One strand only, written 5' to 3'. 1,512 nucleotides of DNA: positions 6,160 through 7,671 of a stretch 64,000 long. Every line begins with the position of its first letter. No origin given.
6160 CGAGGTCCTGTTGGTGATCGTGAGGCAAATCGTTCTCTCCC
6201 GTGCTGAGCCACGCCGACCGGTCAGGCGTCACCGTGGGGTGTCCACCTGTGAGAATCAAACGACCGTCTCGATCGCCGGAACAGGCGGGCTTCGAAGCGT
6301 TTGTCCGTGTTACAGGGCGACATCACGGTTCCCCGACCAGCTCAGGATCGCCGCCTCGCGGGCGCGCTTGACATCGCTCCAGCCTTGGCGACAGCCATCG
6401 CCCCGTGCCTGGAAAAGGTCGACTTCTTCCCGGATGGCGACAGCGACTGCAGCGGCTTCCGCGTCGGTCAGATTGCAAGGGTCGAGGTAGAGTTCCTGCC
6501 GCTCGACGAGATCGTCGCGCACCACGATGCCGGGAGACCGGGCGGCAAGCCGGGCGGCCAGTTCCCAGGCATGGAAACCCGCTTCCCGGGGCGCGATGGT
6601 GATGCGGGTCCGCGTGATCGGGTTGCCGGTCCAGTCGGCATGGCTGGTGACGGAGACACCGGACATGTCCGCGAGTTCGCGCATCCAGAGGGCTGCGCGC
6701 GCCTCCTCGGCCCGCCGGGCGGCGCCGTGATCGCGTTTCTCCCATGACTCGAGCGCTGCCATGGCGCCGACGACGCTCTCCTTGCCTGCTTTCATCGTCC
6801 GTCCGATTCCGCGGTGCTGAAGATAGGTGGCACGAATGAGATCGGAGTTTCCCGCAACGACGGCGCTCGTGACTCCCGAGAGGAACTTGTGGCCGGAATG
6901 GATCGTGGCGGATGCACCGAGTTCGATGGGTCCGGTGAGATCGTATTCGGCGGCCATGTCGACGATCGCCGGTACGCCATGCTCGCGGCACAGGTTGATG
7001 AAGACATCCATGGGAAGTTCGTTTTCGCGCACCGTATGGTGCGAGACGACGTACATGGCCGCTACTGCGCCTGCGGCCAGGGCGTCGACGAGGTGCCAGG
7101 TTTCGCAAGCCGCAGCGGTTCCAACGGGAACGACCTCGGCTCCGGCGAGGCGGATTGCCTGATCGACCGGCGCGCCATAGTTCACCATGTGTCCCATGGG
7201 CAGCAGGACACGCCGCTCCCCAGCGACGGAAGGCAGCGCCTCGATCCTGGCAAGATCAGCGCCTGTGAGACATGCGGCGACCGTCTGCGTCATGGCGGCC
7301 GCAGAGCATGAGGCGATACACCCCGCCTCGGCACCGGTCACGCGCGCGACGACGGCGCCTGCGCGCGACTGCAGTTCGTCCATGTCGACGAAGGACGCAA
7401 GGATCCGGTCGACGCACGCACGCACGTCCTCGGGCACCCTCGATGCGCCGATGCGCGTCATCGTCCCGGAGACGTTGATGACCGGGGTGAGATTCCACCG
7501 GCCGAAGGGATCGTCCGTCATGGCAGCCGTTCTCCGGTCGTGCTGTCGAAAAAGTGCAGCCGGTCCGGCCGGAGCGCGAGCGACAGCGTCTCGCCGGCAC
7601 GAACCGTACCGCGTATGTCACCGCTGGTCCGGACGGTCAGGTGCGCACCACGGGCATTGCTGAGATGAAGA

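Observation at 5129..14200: Uncharacterised 9-gene operon: sugar-type ABC importer with SelA/DgaE-like PLP enzyme, RidA and two DHQS/G1PDH-like paralogs under a divergent GntR regulator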

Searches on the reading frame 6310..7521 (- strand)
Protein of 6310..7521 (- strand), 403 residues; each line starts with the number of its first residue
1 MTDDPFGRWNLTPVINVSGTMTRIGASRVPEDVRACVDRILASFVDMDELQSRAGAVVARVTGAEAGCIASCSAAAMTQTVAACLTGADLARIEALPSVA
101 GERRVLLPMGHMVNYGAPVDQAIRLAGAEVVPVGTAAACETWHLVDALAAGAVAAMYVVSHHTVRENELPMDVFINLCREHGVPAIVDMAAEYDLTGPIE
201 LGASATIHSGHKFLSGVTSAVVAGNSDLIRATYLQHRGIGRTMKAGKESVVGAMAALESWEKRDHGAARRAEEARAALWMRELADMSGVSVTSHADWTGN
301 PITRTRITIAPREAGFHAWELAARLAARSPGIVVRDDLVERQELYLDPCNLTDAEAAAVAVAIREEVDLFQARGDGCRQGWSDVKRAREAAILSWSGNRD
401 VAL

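Call 4: search_protein_families(library=pfam, proteins=[window:6310-7521:-], max_evalue=0.01)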
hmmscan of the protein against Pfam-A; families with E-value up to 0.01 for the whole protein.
window:6310-7521:- (403 aa): 2 families
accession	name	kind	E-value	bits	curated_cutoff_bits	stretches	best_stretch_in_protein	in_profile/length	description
PF03841.19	SelA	-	0.0019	17.7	22.8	0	15-261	2-260/367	L-seryl-tRNA selenium transferase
PF01053.26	Cys_Met_Meta_PP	-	0.005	15.9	27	1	168-243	153-233/381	Cys/Met metabolism PLP-dependent enzyme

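Call 5: search_protein_families(library=ncbifam, proteins=[window:6310-7521:-], max_evalue=0.01)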
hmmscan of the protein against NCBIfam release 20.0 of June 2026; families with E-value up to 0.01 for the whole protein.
window:6310-7521:- (403 aa): 13 families
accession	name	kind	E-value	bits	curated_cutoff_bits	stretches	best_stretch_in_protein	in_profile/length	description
TIGR01437.1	selA_rel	subfamily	2e-82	277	385.3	1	6-365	2-361/363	DgaE family pyridoxal phosphate-dependent ammonia lyase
NF047797.1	glminPNH3LysDgaE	equivalog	1.5e-70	238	600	1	8-365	6-360/367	D-glucosaminate-6-phosphate ammonia lyase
TIGR00474.1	selA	equivalog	2.6e-05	23.2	267.9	1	9-264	71-338/455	L-seryl-tRNA(Sec) selenium transferase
NF005047.0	PRK06460.1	equivalog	0.00016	20.7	501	1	175-245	153-227/376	hypothetical protein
NF005872.0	PRK07812.1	equivalog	0.00026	19.5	703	1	152-221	158-228/439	bifunctional o-acetylhomoserine/o-acetylserine sulfhydrylase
NF006096.0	PRK08248.1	equivalog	0.00034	19.3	726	1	153-221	150-219/431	homocysteine synthase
NF004650.0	PRK05994.1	equivalog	0.00076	18.4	667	1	175-219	171-216/427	O-acetylhomoserine aminocarboxypropyltransferase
NF043007.1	CysBLyMetC_Staph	equivalog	0.0012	17.8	700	1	177-244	160-232/378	cystathionine beta-lyase MetC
NF005263.0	PRK06767.1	equivalog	0.0013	17.8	617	1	172-260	166-248/392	methionine gamma-lyase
TIGR01326.1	OAH_OAS_sulfhy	subfamily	0.0016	17.3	495.1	1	156-221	146-212/418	O-acetylhomoserine aminocarboxypropyltransferase/cysteine synthase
NF004821.0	PRK06176.1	equivalog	0.0066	15.3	642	1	176-224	158-206/380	cystathionine gamma-synthase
NF006097.0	PRK08249.1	equivalog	0.0091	14.4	600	0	176-245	175-248/402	cystathionine gamma-synthase family protein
NF005695.0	PRK07503.1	equivalog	0.01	14.6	666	1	175-230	173-232/403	methionine gamma-lyase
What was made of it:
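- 6310..7521 (-): B: DgaE-family (SelA-related) fold-type I PLP enzyme, predicted aminoaldonate ammonia-lyase/dehydratase. TIGR01437 277 bits (cut-off 385), DgaE equivalog 238 (cut-off 600), SelA 23 (cut-off 268) (call 5).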

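Call 7: find_homologous_proteins(query=window:6310-7521:-)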
Query window:6310-7521:- (403 aa): 2307 proteins with E <= 0.001 among 8000 candidates; the best 120 are listed.
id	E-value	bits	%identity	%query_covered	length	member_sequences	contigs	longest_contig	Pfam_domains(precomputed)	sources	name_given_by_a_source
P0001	6.7e-236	801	91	100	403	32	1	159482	-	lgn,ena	-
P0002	2.0e-235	799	90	100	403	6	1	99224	-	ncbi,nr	ncbi:MAG: hypothetical protein J4G15_04190 [Alphaproteobacteria bacterium]|nr:hypothetical protein [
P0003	2.2e-235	799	89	100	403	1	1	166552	PF03841.20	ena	-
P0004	1.9e-229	780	87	99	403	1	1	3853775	PF03841.20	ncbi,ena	-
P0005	6.4e-229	778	88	99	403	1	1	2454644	-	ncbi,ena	-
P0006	8.3e-228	774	86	100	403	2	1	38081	-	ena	-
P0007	2.7e-223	759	85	99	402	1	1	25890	PF03841.20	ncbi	-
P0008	1.4e-222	757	85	99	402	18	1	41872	PF03841.20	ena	-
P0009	6.2e-222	755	84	99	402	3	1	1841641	PF03841.20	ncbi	-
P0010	6.5e-222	755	84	99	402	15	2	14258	PF03841.20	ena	-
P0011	5.0e-221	752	84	99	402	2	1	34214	PF03841.20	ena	-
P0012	2.8e-220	749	85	99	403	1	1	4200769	-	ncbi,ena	-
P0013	3.6e-220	749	84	99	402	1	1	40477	PF03841.20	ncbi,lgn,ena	-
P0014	3.7e-220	749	84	100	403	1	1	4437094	PF03841.20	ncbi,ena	-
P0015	7.2e-220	748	83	99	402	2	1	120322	PF03841.20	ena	-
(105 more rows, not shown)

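Call 8: find_related_loci(query=window:6310-7521:-, collection=genome_contigs, flank=10000)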
Query window:6310-7521:- (403 aa) in genome_contigs; peptide patterns used: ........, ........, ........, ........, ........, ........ (x = any residue, [..] = any of these).
107 stretches matched a pattern; 35 encode a relative of the query (tblastn E <= 1e-3); 34 distinct loci.
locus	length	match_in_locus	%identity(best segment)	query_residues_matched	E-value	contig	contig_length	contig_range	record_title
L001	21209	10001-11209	91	1-403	0e+0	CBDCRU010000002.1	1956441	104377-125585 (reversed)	MAG: Alphaproteobacteria bacterium isolate 004192cc-7be1-4318-a486-98437b1b10df genome assembly, contig: contig_2, whole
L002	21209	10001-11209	90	1-403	0e+0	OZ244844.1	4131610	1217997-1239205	MAG: Alphaproteobacteria bacterium isolate d5e27bab-34fd-41d3-b671-866094b33863 genome assembly, chromosome: 1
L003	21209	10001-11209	91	1-403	0e+0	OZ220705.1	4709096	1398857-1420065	MAG: Alphaproteobacteria bacterium isolate 2b4cf96f-57fc-4783-9a40-8293addbc307 genome assembly, chromosome: 1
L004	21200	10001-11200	89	1-400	0e+0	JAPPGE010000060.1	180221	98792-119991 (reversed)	MAG: bacterium isolate RHO1_bin_48 NODE_132_length_180221_cov_11.140243, whole genome shotgun sequence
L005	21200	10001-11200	89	1-400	0e+0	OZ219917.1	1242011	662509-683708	MAG: Alphaproteobacteria bacterium isolate 577a58ff-f287-4036-b764-1fe737d1fd49 genome assembly, chromosome: 1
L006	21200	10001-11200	88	1-400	0e+0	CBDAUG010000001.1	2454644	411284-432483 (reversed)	MAG: Alphaproteobacteria bacterium isolate 85bc8abf-2a0b-40a6-bf12-b11200afe27e genome assembly, contig: contig_1, whole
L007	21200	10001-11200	84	1-400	0e+0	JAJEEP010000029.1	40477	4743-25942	MAG: Alphaproteobacteria bacterium isolate p16x34bins.43 k141_62028, whole genome shotgun sequence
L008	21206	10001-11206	82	1-402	0e+0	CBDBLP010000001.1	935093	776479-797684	MAG: Alphaproteobacteria bacterium isolate 37c3e897-58c7-439f-9262-4bba990a831e genome assembly, contig: contig_1, whole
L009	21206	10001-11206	84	1-402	0e+0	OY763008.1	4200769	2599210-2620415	MAG: Alphaproteobacteria bacterium isolate c3f7fb18-987a-4481-a40f-6ef58412cdbb genome assembly, chromosome: 1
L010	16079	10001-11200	85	1-400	0e+0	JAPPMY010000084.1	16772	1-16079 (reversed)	MAG: Rhodospirillales bacterium isolate RHO3_bin_58 NODE_5113_length_16772_cov_27.618831, whole genome shotgun sequence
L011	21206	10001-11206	84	1-402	0e+0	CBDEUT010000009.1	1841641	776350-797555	MAG: Alphaproteobacteria bacterium isolate fc402c75-b288-4e17-89ce-89b0a21d97e0 genome assembly, contig: contig_9, whole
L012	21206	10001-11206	74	1-402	0e+0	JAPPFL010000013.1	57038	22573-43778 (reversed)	MAG: Albidovulum sp. isolate RHO1_bin_2 NODE_1222_length_57038_cov_22.620501, whole genome shotgun sequence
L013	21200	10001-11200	75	1-400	0e+0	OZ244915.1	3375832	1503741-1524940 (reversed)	MAG: Paracoccaceae bacterium isolate 35235c0e-462a-4969-8d08-976f402ca879 genome assembly, chromosome: 1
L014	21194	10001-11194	74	1-398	0e+0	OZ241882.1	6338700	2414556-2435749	MAG: Paracoccaceae bacterium isolate 3a1aff45-e363-428b-be7d-1a8a0836b441 genome assembly, chromosome: 1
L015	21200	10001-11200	76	1-400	0e+0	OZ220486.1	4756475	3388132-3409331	MAG: Paracoccaceae bacterium isolate 33ed5a6f-aecc-422c-bc57-cca9576b36f1 genome assembly, chromosome: 1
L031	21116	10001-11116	29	4-377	8e-31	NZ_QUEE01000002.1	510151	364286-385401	Lachnotalea sp. AF33-28 AF33-28.Scaf2, whole genome shotgun sequence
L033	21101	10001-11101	25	4-370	3e-19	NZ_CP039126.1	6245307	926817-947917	Blautia producta strain DSM 2950 chromosome, complete genome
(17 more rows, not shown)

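Call 17: search_solved_structures(query=window:6310-7521:-, max_evalue=0.001)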
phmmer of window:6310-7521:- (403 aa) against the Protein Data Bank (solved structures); distinct sequences matched with E-value up to 0.001: 2.
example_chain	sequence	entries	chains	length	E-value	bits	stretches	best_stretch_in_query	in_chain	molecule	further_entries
7lc0_A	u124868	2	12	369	1.4e-57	199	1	2-366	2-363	Putative selenocysteine synthase (L-seryl-tRNA(Ser) selenium transferase) | D-glucosaminate-6-phosphate ammonia lyase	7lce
8t7j_A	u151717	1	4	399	1e-48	169.9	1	10-358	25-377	Putative selenocysteine synthase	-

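Call 31: search_solved_structures(query=window:6310-7521:-, max_evalue=0.001, show_alignments=2)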
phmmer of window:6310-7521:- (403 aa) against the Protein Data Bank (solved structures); distinct sequences matched with E-value up to 0.001: 2.
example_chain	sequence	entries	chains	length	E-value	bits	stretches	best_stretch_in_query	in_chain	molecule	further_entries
7lc0_A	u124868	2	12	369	1.4e-57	199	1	2-366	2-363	Putative selenocysteine synthase (L-seryl-tRNA(Ser) selenium transferase) | D-glucosaminate-6-phosphate ammonia lyase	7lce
8t7j_A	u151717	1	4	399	1e-48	169.9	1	10-358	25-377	Putative selenocysteine synthase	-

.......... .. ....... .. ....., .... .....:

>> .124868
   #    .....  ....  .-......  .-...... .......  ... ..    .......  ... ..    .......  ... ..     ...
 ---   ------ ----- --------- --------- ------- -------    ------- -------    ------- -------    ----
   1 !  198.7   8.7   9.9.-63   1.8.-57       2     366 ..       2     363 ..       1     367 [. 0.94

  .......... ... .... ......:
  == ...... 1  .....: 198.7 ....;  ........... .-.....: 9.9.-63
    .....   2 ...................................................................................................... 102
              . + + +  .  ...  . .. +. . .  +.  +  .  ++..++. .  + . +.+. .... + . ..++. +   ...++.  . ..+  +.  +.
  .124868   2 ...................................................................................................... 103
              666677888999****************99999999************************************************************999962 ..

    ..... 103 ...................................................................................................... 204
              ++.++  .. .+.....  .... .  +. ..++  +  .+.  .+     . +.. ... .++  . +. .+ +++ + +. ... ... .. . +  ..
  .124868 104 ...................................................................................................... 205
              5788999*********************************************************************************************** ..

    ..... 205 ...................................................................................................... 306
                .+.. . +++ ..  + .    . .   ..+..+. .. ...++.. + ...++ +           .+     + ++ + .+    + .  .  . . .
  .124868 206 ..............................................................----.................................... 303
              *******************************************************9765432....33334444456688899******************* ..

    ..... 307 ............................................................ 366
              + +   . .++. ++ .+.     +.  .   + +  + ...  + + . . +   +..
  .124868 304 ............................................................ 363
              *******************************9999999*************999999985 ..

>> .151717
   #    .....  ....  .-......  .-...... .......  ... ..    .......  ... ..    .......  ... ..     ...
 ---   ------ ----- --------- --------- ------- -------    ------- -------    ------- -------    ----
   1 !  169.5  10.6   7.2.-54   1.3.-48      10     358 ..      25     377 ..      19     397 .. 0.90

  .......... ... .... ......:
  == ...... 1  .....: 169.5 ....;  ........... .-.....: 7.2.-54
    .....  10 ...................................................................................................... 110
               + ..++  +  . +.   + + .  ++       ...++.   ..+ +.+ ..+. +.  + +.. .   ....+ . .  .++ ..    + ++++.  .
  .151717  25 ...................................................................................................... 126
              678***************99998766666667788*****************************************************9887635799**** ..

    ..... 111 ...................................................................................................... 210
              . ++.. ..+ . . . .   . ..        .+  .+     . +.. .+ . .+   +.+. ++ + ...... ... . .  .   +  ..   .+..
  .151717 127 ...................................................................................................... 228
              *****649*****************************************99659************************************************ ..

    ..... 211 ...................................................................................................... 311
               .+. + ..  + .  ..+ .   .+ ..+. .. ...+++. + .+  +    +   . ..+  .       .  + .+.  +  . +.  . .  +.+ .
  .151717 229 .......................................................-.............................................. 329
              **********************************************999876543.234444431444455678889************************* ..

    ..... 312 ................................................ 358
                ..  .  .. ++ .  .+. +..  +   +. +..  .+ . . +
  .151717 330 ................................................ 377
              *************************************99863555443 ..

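Call 37: search_protein_families(library=pfam, proteins=[L013:11199-11969:+], max_evalue=0.001)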
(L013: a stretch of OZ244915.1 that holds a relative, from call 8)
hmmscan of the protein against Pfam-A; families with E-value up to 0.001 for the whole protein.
L013:11199-11969:+ (256 aa): 5 families
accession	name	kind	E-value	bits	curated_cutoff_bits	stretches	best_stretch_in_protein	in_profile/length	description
PF13561.12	adh_short_C2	-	3.6e-57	194.1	27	1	12-253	1-236/236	Enoyl-(Acyl carrier protein) reductase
PF00106.31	adh_short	-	2.1e-46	158.3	26.6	1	8-191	3-187/195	short chain dehydrogenase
PF08659.16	KR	-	2.2e-12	47.7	22.6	1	8-157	3-153/180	KR domain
PF23441.1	SDR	-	5.2e-08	33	27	1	119-252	129-255/258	SDR-like rossmann domain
PF01370.27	Epimerase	-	3.5e-05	23.8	20.9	1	8-124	1-103/240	NAD dependent epimerase/dehydratase family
